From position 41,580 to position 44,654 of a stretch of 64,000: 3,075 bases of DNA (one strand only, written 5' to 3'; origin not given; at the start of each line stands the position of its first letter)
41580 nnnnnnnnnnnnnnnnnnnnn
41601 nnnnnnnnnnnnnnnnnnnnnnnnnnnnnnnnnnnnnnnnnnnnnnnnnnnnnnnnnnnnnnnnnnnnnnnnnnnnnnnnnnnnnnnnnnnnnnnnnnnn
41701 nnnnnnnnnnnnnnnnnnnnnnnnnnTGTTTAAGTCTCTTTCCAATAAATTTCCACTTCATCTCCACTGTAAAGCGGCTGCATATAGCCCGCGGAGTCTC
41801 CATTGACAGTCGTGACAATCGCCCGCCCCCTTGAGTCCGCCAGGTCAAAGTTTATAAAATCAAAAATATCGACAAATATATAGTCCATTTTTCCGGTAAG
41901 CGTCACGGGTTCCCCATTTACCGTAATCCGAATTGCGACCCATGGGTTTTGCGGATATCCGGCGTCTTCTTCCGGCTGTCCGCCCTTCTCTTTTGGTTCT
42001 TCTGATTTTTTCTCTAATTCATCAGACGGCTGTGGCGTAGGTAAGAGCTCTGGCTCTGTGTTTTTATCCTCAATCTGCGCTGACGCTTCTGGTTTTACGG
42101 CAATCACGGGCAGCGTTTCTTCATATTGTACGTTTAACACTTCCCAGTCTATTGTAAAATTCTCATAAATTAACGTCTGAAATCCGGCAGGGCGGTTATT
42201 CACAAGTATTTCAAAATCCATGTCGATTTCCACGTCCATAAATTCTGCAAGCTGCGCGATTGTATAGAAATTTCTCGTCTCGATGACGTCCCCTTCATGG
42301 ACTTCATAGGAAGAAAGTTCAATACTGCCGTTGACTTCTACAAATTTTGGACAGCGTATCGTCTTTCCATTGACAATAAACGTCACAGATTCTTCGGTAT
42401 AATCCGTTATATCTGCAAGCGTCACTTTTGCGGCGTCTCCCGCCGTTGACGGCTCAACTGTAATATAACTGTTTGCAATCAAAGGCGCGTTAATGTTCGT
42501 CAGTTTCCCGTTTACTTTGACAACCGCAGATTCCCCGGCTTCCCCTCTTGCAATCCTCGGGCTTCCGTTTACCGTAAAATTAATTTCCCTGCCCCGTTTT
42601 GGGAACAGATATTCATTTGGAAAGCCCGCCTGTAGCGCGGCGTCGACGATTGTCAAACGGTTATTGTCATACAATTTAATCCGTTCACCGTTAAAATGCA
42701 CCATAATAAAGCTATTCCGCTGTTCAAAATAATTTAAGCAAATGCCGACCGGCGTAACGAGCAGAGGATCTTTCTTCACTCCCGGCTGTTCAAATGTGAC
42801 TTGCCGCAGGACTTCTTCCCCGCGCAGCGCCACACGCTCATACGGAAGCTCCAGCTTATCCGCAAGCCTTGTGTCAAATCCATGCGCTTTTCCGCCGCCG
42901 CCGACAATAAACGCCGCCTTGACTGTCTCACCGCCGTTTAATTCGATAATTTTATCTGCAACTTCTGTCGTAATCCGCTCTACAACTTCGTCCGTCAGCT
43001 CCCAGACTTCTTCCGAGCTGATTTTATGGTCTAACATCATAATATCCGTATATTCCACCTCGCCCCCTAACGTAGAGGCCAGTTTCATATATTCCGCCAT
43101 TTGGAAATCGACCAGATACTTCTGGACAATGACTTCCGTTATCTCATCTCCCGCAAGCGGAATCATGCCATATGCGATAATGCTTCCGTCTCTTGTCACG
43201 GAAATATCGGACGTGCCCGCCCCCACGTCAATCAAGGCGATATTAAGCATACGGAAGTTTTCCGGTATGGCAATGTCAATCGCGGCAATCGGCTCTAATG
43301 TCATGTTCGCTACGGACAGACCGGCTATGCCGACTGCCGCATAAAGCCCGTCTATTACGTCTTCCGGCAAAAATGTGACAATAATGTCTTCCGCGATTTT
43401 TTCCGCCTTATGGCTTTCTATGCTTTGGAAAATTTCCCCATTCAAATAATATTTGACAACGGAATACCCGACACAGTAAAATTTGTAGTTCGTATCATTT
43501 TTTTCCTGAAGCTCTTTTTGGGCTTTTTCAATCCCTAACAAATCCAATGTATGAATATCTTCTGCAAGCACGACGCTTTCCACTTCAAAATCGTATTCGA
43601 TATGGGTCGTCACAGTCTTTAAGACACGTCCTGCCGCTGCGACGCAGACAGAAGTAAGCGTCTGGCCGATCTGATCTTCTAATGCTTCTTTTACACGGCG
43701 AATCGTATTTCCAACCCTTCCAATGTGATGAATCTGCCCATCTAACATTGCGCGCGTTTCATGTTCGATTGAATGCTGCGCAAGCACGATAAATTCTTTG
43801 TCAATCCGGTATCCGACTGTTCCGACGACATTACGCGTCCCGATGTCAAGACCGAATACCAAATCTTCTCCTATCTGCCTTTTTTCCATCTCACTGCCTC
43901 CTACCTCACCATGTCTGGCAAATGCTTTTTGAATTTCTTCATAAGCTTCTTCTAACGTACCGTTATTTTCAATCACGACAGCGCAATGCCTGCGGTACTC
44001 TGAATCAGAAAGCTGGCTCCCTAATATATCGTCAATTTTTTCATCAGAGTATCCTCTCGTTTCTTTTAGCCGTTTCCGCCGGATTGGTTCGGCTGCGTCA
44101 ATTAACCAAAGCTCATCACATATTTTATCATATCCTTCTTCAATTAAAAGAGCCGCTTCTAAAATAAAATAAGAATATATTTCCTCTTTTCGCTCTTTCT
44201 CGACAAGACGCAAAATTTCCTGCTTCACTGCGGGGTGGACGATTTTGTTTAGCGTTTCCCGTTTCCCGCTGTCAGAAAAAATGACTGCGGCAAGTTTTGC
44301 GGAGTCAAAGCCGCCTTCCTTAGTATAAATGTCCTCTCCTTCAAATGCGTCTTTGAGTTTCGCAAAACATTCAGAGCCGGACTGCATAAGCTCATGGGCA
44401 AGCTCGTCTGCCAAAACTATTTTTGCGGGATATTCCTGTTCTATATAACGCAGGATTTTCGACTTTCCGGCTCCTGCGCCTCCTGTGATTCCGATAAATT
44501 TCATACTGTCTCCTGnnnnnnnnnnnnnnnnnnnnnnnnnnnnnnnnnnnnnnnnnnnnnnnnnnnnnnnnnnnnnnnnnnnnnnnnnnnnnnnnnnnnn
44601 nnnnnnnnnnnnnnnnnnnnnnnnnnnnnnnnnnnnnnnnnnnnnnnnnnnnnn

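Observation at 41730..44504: In-frame CoaE - FtsA-like ATPase - tandem S4/ThiS-like beta-grasp repeat ORF of 924 aa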

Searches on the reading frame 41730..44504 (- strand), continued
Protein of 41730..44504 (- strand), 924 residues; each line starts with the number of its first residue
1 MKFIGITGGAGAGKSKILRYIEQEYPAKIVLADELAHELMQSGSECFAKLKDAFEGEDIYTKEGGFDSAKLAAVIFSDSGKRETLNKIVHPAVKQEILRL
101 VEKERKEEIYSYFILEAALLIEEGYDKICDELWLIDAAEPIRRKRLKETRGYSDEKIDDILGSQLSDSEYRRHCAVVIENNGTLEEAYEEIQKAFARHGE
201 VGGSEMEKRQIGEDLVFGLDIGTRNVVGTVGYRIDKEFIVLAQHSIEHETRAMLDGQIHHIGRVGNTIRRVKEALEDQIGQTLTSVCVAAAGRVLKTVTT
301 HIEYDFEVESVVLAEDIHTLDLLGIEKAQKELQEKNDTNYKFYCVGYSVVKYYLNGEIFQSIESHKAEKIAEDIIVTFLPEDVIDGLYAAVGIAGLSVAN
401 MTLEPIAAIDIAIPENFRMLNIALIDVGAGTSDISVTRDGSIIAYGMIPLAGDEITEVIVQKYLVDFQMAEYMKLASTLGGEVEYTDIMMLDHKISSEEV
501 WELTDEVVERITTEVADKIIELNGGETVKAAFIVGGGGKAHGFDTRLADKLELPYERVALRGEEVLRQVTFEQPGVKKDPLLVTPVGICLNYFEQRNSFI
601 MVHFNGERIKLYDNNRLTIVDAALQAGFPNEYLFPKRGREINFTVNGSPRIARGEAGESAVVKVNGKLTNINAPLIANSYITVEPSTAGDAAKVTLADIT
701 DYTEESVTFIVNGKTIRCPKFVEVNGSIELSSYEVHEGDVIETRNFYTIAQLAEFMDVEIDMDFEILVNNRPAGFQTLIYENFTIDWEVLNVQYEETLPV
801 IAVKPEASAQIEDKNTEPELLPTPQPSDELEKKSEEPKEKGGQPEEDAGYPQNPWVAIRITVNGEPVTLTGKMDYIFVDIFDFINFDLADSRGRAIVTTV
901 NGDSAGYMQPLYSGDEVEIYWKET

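Call 22: predict_structure(alignment_id=A1)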
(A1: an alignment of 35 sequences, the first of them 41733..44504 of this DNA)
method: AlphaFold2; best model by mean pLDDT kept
length: 924 residues; sequences in the alignment: 35
mean_pLDDT: 73.8   pTM: 0.47
mean pLDDT of the five models: 73.8, 73.7, 69.9, 67.0, 64.7
residues with pLDDT >= 90: 55; 70-90: 639; 50-70: 119; < 50: 111
segments of 3 or more residues with pLDDT < 50: 200-213, 429-438, 447-452, 562-565, 577-580, 613-615, 792-855
pLDDT, mean of each block of 10 residues (from residue 1): 88 87 89 87 86 83 81 80 84 89 88 86 81 90 85 84 82 89 85 76 33 69 75 77 74 58 84 86 80 64 86 76 78 73 73 80 84 78 79 82 64 60 62 47 50 69 80 73 86 89 85 80 77 61 81 74 53 55 66 60 75 61 76 76 83 77 83 75 81 78 71 77 72 84 78 81 85 84 83 37 30 29 32 30 30 58 86 81 78 83 86 88 71
secondary structure, 60 per line:
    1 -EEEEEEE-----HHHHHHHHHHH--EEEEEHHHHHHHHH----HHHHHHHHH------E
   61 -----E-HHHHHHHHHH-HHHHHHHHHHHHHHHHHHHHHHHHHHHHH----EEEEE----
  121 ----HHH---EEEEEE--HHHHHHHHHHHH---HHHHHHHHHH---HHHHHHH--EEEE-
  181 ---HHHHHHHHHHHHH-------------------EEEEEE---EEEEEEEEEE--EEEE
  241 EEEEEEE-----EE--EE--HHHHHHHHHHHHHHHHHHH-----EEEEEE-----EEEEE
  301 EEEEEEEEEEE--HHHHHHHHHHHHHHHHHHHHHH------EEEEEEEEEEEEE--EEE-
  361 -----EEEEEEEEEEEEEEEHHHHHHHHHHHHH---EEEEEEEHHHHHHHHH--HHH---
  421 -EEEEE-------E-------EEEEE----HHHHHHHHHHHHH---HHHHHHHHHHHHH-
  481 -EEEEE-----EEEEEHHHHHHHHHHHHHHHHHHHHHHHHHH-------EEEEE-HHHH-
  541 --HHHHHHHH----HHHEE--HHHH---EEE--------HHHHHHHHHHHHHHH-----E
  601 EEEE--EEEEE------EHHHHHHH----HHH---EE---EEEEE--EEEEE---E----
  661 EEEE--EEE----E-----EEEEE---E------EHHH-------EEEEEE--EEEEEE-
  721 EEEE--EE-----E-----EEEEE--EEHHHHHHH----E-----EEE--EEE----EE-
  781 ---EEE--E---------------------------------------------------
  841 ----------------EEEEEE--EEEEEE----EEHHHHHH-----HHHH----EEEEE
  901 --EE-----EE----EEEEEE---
elements in order (helices of 4 or more, strands of 3 or more residues): E2-8 H14-24 E27-31 H32-40 H45-53 H68-77 H79-107 E112-116 E131-136 H139-150 H154-163 H167-173 E176-179 H184-196 E216-221 E225-234 E237-247 H261-279 E285-290 E296-311 H314-335 E342-354 E357-359 E366-380 H381-393 E397-403 H404-412 E422-426 E442-446 H451-463 H467-479 E482-486 E492-496 H497-522 E530-534 H536-539 H543-550 H562-565 E569-571 H580-594 E600-604 E607-611 H619-625 E641-645 E648-652 E661-664 E667-669 E680-684 E706-711 E714-719 E721-724 E740-744 H749-755 E766-768 E771-773 E784-786 E857-862 E865-870 H877-882 H888-891 E896-900 E916-921
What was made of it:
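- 43890..43916 (-): Fusion linker, residues 197-205 (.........). It contains the in-frame Shine-Dalgarno sequence (A)GGAGG at 43897-43901. AF2 pLDDT is below 50 for residues 200-213 (call 22).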

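Call 25: fold_search(model_id=the predicted structure, library=pdb)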
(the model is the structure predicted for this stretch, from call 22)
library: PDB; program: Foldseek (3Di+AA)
matches with E <= 10: 1597; with E <= 0.001: 449
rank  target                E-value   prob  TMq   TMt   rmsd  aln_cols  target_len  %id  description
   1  1e4g                  3.8e-21  1.00  0.31  0.70   5.8       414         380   16  FtsA (ATP-bound form) from Thermotoga maritima (released 2000-10-18)
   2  4a2a_B                5.3e-21  1.00  0.31  0.68   5.8       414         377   16  Thermotoga maritima FtsA:FtsZ(336-351) (released 2012-04-25)
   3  4a2b                  8.2e-21  1.00  0.31  0.67   5.8       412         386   17  Thermotoga maritima FtsA with ATP gamma S (released 2012-04-25)
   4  7q6i_B                3.2e-20  1.00  0.33  0.73   4.8       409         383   16  Vibrio maritimus FtsA 1-396 ATP and FtsN 1-29, bent tetramers in double filament arrangement (released 2022-09-21)
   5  3wt0_C                3.7e-20  1.00  0.32  0.71   5.9       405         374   15  Crystal Structure Analysis of Cell Division Protein (released 2015-04-29)
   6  7q6g                  4.7e-20  1.00  0.34  0.75   4.4       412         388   18  Xenorhabdus poinarii FtsA 1-396 ADP (released 2022-09-21)
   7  4a2a_A                5.8e-20  1.00  0.31  0.71   5.6       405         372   15  Thermotoga maritima FtsA:FtsZ(336-351) (released 2012-04-25)
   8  7q6f_A                5.8e-20  1.00  0.32  0.71   6.0       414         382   17  Vibrio maritimus FtsA 1-396 ATP, double filament (released 2022-09-21)
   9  1e4f                  8.2e-20  1.00  0.31  0.68   5.9       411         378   15  FtsA (apo form) from Thermotoga maritima (released 2000-10-18)
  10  3wt0_D                9.7e-20  1.00  0.31  0.70   6.3       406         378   16  Crystal Structure Analysis of Cell Division Protein (released 2015-04-29)
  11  3wt0_A                1.8e-19  1.00  0.32  0.71   5.9       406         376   15  Crystal Structure Analysis of Cell Division Protein (released 2015-04-29)
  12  7q6d                  4.9e-19  1.00  0.33  0.74   4.7       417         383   16  E. coli FtsA 1-405 ATP 3 Ni (released 2022-09-21)
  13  3wqu_B                6.9e-19  1.00  0.31  0.70   6.3       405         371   14  Staphylococcus aureus FtsA complexed with ATP (released 2014-10-08)
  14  3wqt_A                1.7e-18  1.00  0.31  0.70   6.0       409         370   14  Staphylococcus aureus FtsA complexed with AMPPNP (released 2014-10-08)
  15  3wqu_D                3.7e-18  1.00  0.30  0.69   6.2       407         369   14  Staphylococcus aureus FtsA complexed with ATP (released 2014-10-08)
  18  5eoy_A                1.4e-16  1.00  0.29  0.68   6.5       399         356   18  Pseudomonas aeruginosa SeMet-PilM bound to ADP (released 2016-04-27)
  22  5eoy_B                3.0e-15  1.00  0.29  0.68   6.6       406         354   17  Pseudomonas aeruginosa SeMet-PilM bound to ADP (released 2016-04-27)
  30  4i1v_A                1.2e-12  1.00  0.20  0.80   2.7       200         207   26  Crystal structure of a dephospho-CoA kinase from Burkholderia vietnamiensis bound to ADP (released 2013-01-09)
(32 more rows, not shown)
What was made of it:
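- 43917..44504 (-): CoaE (dephospho-CoA kinase) domain, residues 1-196. P-loop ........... at residues 5-15. Foldseek matches CoaE structures, 4i1v at 1e-12 with TMt 0.80 (call 25). pLDDT 80-90 (call 22).
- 42717..43865 (-): FtsA/PilM-type actin-fold ATPase with a 1C-like inserted domain, residues 214-596. Motifs DIGTRN (220-225), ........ (426-433) and GGGG (535-538). Foldseek: FtsA 1e4g 3.8e-21 with TMt 0.70; PilM 5eoy 1e-16 (call 25).
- On Dephospho-CoA kinase CoaE (TIGR00152 / PF01121): Foldseek TM 0.77-0.84 to CoaE structures (call 25).
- On FtsA (TIGR01174 equivalog): Foldseek aligns 405-417 columns to FtsA chains of 370-388 residues, TM 0.67-0.75 (call 25).
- Closest known: PilM. Same: It is the second-best structural match (E about 1e-16; call 25).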

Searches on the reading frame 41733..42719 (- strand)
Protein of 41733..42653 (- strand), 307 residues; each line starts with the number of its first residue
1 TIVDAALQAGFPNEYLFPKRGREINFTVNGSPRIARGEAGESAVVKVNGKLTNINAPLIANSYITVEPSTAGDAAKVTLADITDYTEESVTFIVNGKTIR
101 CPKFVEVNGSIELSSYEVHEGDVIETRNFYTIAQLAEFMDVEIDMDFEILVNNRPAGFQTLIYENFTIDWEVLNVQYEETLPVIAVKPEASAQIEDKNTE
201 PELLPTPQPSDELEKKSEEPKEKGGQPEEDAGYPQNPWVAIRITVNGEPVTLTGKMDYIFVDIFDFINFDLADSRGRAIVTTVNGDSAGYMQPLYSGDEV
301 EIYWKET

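Call 15: search_solved_structures(query=window:41733-42653:-, max_evalue=10, show_alignments=3)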
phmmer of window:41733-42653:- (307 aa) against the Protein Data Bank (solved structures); distinct sequences matched with E-value up to 10: 2.
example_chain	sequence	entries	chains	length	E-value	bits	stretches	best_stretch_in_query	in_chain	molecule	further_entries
4ofk_A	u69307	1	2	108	0.98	11.8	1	72-123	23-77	Protein SYG-2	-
5t46_A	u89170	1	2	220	1.9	10.9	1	195-239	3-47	Eukaryotic translation initiation factor 4E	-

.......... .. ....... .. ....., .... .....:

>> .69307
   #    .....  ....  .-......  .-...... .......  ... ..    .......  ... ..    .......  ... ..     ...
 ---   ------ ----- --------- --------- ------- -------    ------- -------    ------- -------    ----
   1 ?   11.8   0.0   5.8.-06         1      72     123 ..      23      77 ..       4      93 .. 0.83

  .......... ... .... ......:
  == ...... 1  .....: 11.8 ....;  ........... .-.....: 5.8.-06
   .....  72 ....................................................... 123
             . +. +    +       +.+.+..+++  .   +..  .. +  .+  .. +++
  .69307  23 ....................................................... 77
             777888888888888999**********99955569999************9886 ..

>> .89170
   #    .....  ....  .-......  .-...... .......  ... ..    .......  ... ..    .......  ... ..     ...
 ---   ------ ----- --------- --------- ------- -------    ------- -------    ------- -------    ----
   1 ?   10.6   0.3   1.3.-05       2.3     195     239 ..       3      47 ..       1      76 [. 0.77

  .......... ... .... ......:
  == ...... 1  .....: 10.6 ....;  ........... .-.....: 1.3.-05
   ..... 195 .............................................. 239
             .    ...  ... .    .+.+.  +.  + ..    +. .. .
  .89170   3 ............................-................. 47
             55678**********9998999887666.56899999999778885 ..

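Call 39: predict_structure(alignment_id=A2)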
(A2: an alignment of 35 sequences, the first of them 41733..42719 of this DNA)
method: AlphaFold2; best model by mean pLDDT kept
length: 329 residues; sequences in the alignment: 35
mean_pLDDT: 82.5   pTM: 0.49
mean pLDDT of the five models: 82.5, 81.4, 79.9, 78.2, 73.7
residues with pLDDT >= 90: 194; 70-90: 67; 50-70: 17; < 50: 51
segments of 3 or more residues with pLDDT < 50: 202-204, 210-222, 227-231, 233-259
pLDDT, mean of each block of 10 residues (from residue 1): 86 91 94 92 93 93 94 96 96 93 80 92 88 88 92 90 92 95 92 75 49 46 48 42 43 45 89 92 93 85 95 94 89
secondary structure, 60 per line:
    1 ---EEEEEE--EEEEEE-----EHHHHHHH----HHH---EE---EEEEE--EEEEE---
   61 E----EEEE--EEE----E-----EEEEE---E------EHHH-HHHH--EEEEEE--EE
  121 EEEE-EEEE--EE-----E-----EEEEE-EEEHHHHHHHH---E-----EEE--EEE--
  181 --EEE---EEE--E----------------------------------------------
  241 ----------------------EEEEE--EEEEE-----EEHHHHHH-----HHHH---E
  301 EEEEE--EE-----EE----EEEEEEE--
elements in order: E4-9 E12-17 H24-30 E46-50 E53-57 E66-69 E72-74 E85-89 H105-108 E111-116 E119-124 E126-129 E145-149 E151-153 H154-161 E171-173 E176-178 E183-185 E189-191 E263-267 E270-274 H282-287 H293-296 E300-305 E321-327
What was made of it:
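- On FtsA (TIGR01174 equivalog): The C-terminus .............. is predicted as a beta-strand (calls 22, 39).
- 41733..41942 (-): D3: complete C-terminal ThiS/MoaD-like beta-grasp domain, residues 855-924. It ends .............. with no Gly-Gly. AF2 beta-beta-alpha-beta-beta topology with pLDDT 85-95 (call 39).
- The AF2 topology is beta-beta-alpha-beta-beta (call 39).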

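Call 68: fold_search(model_id=the predicted structure, library=pdb)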
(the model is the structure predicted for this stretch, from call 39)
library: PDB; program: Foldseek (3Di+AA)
matches with E <= 10: 572; with E <= 0.001: 4
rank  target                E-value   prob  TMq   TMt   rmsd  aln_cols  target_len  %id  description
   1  9d5a                  4.8e-05  1.00  0.16  0.24  22.6       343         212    6  Structure of Citrobacter multi-ubiquitin protein, local refinement of one full-length protomer (released 2025-04-02)
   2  9cd2_A                2.2e-04  1.00  0.17  0.25  22.7       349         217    9  Structure of E. coli ZDHYS365 multi-ubiquitin domain protein (released 2025-04-02)
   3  9cd2_B                5.5e-04  0.99  0.16  0.23  24.2       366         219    8  Structure of E. coli ZDHYS365 multi-ubiquitin domain protein (released 2025-04-02)
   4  8pf0                  6.9e-04  0.98  0.15  0.28  15.8       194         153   11  Diubiquitin-derived artificial binding protein (Affilin) variant Af1 specific to oncofetal fibronectin (released 2024-06-26)
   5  7s6p_A                5.1e-03  0.96  0.15  0.29  22.3       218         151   11  The crystal structure of human ISG15 (released 2021-09-22)
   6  7s6p_D                6.8e-03  0.94  0.15  0.29  22.3       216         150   11  The crystal structure of human ISG15 (released 2021-09-22)
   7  7s6p_B                9.4e-03  0.90  0.15  0.28  21.9       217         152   11  The crystal structure of human ISG15 (released 2021-09-22)
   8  3cwi                  1.5e-02  1.00  0.18  0.72   2.5        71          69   20  Crystal structure of thiamine biosynthesis protein (ThiS) from Geobacter metallireducens. Northeast Structural Genomics  (released 2008-05-06)
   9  6yva_C                2.0e-02  0.89  0.16  0.30  22.8       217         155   10  PLpro-C111S with mISG15 (released 2020-05-13)
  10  7s6p_F                2.0e-02  0.80  0.14  0.28  22.3       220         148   11  The crystal structure of human ISG15 (released 2021-09-22)
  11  7qpr_B                2.5e-02  0.20  0.07  0.05  17.7       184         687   10  Structure of full length SpoT (released 2023-01-18)
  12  5chw_A                3.8e-02  0.72  0.15  0.28  21.1       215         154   11  Structure of ISG15 in space group P212121 (released 2016-09-28)
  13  2kmm_MODEL_1_A        4.8e-02  1.00  0.16  0.65   3.5        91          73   16  Solution NMR structure of the TGS domain of PG1808 from Porphyromonas gingivalis. Northeast Structural Genomic (released 2009-11-10)
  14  5chf_B                5.0e-02  0.69  0.15  0.29  21.3       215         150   11  Crystal structure of murine ISG15 in space group P21212 (released 2016-09-28)
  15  7qpr_D                5.3e-02  1.00  0.17  0.09   2.2        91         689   18  Structure of full length SpoT (released 2023-01-18)
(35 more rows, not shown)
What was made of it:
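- On ThiS/MoaD ubiquitin-like sulfur carriers (PF02597): Foldseek: 3cwi TMt 0.72 (call 68).
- Closest known: Bacterial multi-ubiquitin-domain proteins and ISG15/di-ubiquitin. Same: They are the best Foldseek hits for the whole tail (E 5e-5 to 7e-4; call 68).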
